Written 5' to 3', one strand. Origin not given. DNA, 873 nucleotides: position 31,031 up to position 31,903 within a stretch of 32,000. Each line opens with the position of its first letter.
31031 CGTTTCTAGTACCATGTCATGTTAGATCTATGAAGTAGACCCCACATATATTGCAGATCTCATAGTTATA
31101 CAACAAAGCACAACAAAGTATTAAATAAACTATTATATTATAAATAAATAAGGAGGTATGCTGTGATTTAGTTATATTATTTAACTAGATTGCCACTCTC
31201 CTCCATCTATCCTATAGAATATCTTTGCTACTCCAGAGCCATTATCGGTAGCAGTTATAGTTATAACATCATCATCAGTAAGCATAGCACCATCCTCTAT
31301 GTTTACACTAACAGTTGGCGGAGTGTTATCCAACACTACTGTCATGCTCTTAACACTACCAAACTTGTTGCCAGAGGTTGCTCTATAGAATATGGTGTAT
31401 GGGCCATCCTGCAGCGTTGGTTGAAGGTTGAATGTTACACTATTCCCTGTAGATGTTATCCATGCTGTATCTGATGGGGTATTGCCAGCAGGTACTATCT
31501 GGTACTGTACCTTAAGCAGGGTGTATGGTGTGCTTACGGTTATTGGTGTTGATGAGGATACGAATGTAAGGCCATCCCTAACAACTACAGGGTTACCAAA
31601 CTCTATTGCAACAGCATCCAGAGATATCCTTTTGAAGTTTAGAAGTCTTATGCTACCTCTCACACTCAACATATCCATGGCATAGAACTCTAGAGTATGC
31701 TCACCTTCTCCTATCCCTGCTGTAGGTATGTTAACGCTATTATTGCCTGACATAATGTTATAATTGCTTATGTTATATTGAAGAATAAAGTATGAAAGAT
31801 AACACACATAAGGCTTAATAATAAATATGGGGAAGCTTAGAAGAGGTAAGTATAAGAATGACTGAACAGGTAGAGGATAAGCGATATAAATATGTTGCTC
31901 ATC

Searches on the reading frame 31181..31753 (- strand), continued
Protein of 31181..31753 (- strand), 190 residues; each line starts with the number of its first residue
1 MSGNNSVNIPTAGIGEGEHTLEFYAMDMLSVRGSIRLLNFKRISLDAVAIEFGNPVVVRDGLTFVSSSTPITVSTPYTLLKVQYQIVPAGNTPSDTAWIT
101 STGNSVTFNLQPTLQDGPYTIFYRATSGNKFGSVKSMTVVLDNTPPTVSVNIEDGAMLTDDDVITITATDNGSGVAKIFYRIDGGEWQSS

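Call 66: search_protein_families(library=pfam, proteins=[L012:8973-9896:-, L012:8704-8913:-, L012:8014-8697:-, L012:7355-8008:-, L012:6627-7385:-, L012:5054-6571:+, L012:4126-4983:+, L012:3236-3724:+, L027:16908-18743:+, L024:14440-15993:+], max_evalue=0.05)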
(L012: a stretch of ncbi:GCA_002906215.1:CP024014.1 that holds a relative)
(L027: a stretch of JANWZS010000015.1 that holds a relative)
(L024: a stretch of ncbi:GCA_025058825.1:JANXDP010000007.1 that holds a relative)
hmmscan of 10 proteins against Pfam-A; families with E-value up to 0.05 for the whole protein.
L012:8973-9896:- (307 aa): 0 families

L012:8704-8913:- (69 aa): 0 families

L012:8014-8697:- (227 aa): 0 families

L012:7355-8008:- (217 aa): 1 family
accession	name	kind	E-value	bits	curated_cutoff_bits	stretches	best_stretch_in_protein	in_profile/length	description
PF07760.16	DUF1616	-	0.014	15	31.6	1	20-99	157-235/307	Protein of unknown function (DUF1616)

L012:6627-7385:- (252 aa): 1 family
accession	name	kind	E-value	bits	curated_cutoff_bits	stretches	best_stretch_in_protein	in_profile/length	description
PF07760.16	DUF1616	-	1.6e-30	106.8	31.6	1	134-240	3-120/307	Protein of unknown function (DUF1616)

L012:5054-6571:+ (505 aa): 17 families
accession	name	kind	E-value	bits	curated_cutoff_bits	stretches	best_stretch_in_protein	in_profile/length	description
PF00005.33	ABC_tran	-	1.1e-11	45.9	25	1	38-155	1-134/137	ABC transporter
PF13191.12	AAA_16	-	1.2e-07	32.8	32.6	1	38-177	13-161/167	AAA ATPase domain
PF13401.12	AAA_22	-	6.7e-06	26.9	27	1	50-156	7-93/130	AAA domain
PF01637.24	ATPase_2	-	5.4e-05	23.6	33.2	1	44-178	16-141/225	ATPase domain predominantly from Archaea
PF05729.18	NACHT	-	9.6e-05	22.7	26.7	1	49-80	1-32/167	NACHT domain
PF00004.35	AAA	-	0.00039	21.3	21.2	1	51-202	1-120/131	ATPase family associated with various cellular activities (AAA)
PF00583.31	Acetyltransf_1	-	0.00041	21.1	20.7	1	287-361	30-84/116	Acetyltransferase (GNAT) family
PF02463.25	SMC_N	-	0.00082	19.3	40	0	102-189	119-198/220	RecF/RecN/SMC N terminal domain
PF13304.12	AAA_21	-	0.00095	19.7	27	0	111-192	221-301/304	AAA domain, putative AbiEii toxin, Type IV TA system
PF25199.1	nSTAND_NTPase5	-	0.0011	19.3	34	1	46-75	39-68/145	Novel STAND NTPase 5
PF13555.12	AAA_29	-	0.0043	17.2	27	1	39-65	13-39/61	P-loop containing region of AAA domain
PF20720.3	nSTAND3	-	0.0064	16.6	27.2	1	49-87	18-54/155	Novel STAND NTPase 3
PF00910.28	RNA_helicase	-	0.013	16.4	21.5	0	51-76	1-26/105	RNA helicase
PF00437.27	T2SSE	-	0.014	14.5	24.9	1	50-99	144-192/370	Type II/IV secretion system protein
PF01583.26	APS_kinase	-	0.02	15.3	21.1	1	49-90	3-44/152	Adenylylsulphate kinase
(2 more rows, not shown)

L012:4126-4983:+ (285 aa): 3 families
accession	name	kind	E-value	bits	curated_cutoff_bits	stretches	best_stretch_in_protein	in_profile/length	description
PF13384.12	HTH_23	-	0.0074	16.5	24.6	1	211-244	5-39/50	Homeodomain-like domain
PF04108.17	ATG17_like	-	0.0091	16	43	1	141-225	102-305/355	Autophagy protein ATG17-like domain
PF24487.1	NDC80_loop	-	0.04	14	27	0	139-218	80-156/233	Kinetochore protein NDC80 loop region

L012:3236-3724:+ (162 aa): 0 families

L027:16908-18743:+ (611 aa): 4 families
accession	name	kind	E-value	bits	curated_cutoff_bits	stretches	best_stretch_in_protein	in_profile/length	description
PF12708.12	Pect-lyase_RHGA_epim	-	1.5e-20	74.3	27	1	44-127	2-86/213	Rhamnogalacturonase A/epimerase, pectate lyase-like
PF00295.23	Glyco_hydro_28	-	4.7e-05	23.1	22.9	1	188-356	64-212/324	Glycosyl hydrolases family 28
PF01095.25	Pectinesterase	-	0.0075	15.5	27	1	58-128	10-79/298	Pectinesterase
PF12218.14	End_N_terminal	-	0.02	15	26.3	0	51-71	1-21/67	N terminal extension of bacteriophage endosialidase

L024:14440-15993:+ (517 aa): 3 families
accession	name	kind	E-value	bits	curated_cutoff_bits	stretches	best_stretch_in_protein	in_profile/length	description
PF13229.12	Beta_helix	-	1.3e-19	70.8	25.9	2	266-429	13-144/158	Right handed beta helix region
PF12708.12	Pect-lyase_RHGA_epim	-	5.5e-18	66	27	1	44-110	2-60/213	Rhamnogalacturonase A/epimerase, pectate lyase-like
PF05048.19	NosD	-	9.7e-08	32.1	23.6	1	271-428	33-154/212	Periplasmic copper-binding protein (NosD)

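Call 67: search_protein_families(library=phrogs, proteins=[window:31184-31753:-, L027:16908-18743:+, L024:14440-15993:+, L012:8973-9896:-, L012:8014-8697:-, L012:7355-8008:-, L012:6627-7385:-, L012:5054-6571:+, L012:4126-4983:+], max_evalue=0.01)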
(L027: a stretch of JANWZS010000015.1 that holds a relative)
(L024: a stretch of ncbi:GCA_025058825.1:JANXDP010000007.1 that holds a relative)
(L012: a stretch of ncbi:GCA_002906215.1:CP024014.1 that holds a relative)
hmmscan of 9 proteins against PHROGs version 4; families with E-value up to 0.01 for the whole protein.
window:31184-31753:- (190 aa): 0 families

L027:16908-18743:+ (611 aa): 19 families
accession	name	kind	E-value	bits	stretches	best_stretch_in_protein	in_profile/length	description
phrog_2234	-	tail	1e-13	51.9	2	25-137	163-280/757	tail spike protein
phrog_4775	-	connector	3.6e-11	42.8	1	34-124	124-203/876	pre-neck appendage protein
phrog_15455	-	tail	3.8e-09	36.6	1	25-106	129-207/652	tail fiber protein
phrog_7458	-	tail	6e-09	35.7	1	41-105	120-181/732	tail spike protein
phrog_14442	-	tail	9.7e-09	35.3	1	40-148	189-296/733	tail protein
phrog_14558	-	tail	1.8e-08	34.1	1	43-113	104-170/740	tail spike protein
phrog_18522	-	tail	6.3e-08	32.4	1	42-114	172-238/612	tail protein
phrog_17312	-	tail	1.5e-06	27.8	1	47-112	298-356/792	tail protein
phrog_15175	-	head and packaging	2.3e-06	27.4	1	42-146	231-323/647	virion structural protein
phrog_4250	-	tail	4.6e-06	26.3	1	44-106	221-284/786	EPS depolymerase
phrog_13893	-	tail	5.5e-06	26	1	44-71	198-225/648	tail protein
phrog_9707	-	tail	9.5e-06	25.5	1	41-112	180-250/667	tail protein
phrog_17212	-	connector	2.4e-05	24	1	28-73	124-171/631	pre-neck appendage protein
phrog_27055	-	unknown function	5e-05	24.7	0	42-68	119-145/147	-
phrog_13144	-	unknown function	0.00017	21.5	1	39-113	63-131/464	-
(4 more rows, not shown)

L024:14440-15993:+ (517 aa): 9 families
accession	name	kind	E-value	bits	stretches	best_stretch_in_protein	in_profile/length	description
phrog_2234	-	tail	9.9e-17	61.8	2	159-428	378-654/757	tail spike protein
phrog_7458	-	tail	7.3e-16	58.6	1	41-115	120-186/732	tail spike protein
phrog_14442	-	tail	4.3e-07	29.8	1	41-130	190-272/733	tail protein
phrog_14558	-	tail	1.6e-06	27.7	1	42-72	103-133/740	tail spike protein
phrog_4250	-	tail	5.4e-05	22.7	1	44-159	221-285/786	EPS depolymerase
phrog_18522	-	tail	5.6e-05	22.7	1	42-72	172-202/612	tail protein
phrog_17212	-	connector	0.00013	21.5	1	24-103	120-192/631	pre-neck appendage protein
phrog_17959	-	unknown function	0.0003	20.9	1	42-112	31-89/503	-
phrog_15175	-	head and packaging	0.0011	18.6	1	43-116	232-291/647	virion structural protein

L012:8973-9896:- (307 aa): 0 families

L012:8014-8697:- (227 aa): 0 families

L012:7355-8008:- (217 aa): 0 families

L012:6627-7385:- (252 aa): 0 families

L012:5054-6571:+ (505 aa): 10 families
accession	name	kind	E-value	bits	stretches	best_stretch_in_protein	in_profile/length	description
phrog_293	-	moron, auxiliary metabolic gene and host takeover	2.3e-32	113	1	22-205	142-344/1058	ABC transporter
phrog_11143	-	unknown function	2.6e-29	103.3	1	18-200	14-182/357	-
phrog_886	-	moron, auxiliary metabolic gene and host takeover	3.7e-20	73.4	1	255-499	16-273/295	ABC transporter ATP-binding subunit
phrog_2392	-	moron, auxiliary metabolic gene and host takeover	1.4e-08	34.6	1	37-69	496-528/726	ABC transporter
phrog_23675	-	unknown function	7e-05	23.7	1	106-189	21-97/143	-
phrog_6891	-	other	0.0019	18.8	1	11-81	4-72/310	ATPase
phrog_21263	-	unknown function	0.0031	16.6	0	82-175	441-534/940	-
phrog_1384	-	other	0.0047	17.4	1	277-336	34-93/245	Mom-like DNA modification protein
phrog_11841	-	other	0.0058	16.4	1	296-389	60-144/502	acetyltransferase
phrog_800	-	head and packaging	0.0089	15.6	0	38-77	20-61/511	terminase small subunit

L012:4126-4983:+ (285 aa): 1 family
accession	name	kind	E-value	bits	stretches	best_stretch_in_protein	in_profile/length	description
phrog_20467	-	DNA, RNA and nucleotide metabolism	0.0067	17.3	0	217-251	73-107/112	HNH endonuclease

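Call 74: find_encoding_contigs(protein=P0035, flank=10000, max_places=2)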
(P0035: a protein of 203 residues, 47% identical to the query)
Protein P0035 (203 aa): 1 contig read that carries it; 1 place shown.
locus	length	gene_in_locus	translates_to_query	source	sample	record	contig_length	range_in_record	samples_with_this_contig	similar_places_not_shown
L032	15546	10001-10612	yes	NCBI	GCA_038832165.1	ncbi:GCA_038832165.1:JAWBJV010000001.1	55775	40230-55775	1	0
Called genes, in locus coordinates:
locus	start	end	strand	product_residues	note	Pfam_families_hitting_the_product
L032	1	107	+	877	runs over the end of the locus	-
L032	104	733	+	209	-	-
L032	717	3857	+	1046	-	PF01935:DUF87, PF10412:TrwB_AAD_bind (faint), PF12846:AAA_10 (faint), PF13401:AAA_22 (faint)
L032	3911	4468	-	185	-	-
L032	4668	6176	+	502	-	PF13091:PLDc_2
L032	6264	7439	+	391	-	PF13091:PLDc_2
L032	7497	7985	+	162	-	-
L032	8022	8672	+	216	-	-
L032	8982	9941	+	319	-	-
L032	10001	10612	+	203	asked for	-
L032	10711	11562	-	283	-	-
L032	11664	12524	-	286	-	-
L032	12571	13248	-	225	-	-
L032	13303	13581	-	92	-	-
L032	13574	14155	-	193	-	-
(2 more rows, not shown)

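Call 75: find_encoding_contigs(protein=P0033, flank=5000, max_places=2)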
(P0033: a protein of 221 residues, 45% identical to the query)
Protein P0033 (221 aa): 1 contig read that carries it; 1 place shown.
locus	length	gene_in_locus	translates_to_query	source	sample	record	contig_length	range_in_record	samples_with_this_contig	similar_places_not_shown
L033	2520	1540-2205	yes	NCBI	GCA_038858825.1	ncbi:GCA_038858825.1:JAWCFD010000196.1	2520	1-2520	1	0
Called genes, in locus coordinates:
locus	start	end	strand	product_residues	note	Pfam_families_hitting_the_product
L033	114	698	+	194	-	-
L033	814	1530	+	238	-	-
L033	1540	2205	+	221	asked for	PF19077:Big_13 (faint), PF13750:Big_3_3 (faint)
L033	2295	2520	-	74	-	?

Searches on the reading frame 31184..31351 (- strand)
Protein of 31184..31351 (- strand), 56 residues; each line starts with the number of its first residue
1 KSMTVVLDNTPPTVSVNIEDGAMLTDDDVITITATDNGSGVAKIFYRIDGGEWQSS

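Call 39: search_protein_families(library=pfam, proteins=[window:31184-31351:-], max_evalue=10)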
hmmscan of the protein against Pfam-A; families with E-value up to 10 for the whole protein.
seq(56 aa): 3 families
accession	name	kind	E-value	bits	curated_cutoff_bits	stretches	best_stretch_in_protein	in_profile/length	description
PF24893.1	DUF7743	-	0.00061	19.9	27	1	7-46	2-40/120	Domain of unknown function (DUF7743)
PF17957.7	Big_7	-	0.00099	20.1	24.1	1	13-53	2-44/70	Bacterial Ig domain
PF13750.12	Big_3_3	-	0.0041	17.2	27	1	3-37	37-75/157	Bacterial Ig-like domain (group 3)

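Call 71: find_homologous_proteins(query=A10, max_evalue=0.001)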
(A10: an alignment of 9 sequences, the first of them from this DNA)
Query A10 (9 sequences) (56 aa, profile of the alignment): 4 proteins with E <= 0.001 among 13 candidates.
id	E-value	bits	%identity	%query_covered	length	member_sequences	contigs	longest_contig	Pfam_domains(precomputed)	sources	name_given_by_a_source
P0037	2.3e-27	112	80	100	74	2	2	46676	-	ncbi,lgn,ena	-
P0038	2.8e-27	112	82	89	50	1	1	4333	-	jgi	-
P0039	6.0e-12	63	77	55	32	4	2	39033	-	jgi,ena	-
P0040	6.0e-8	50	91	39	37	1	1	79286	-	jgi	jgi:hypothetical protein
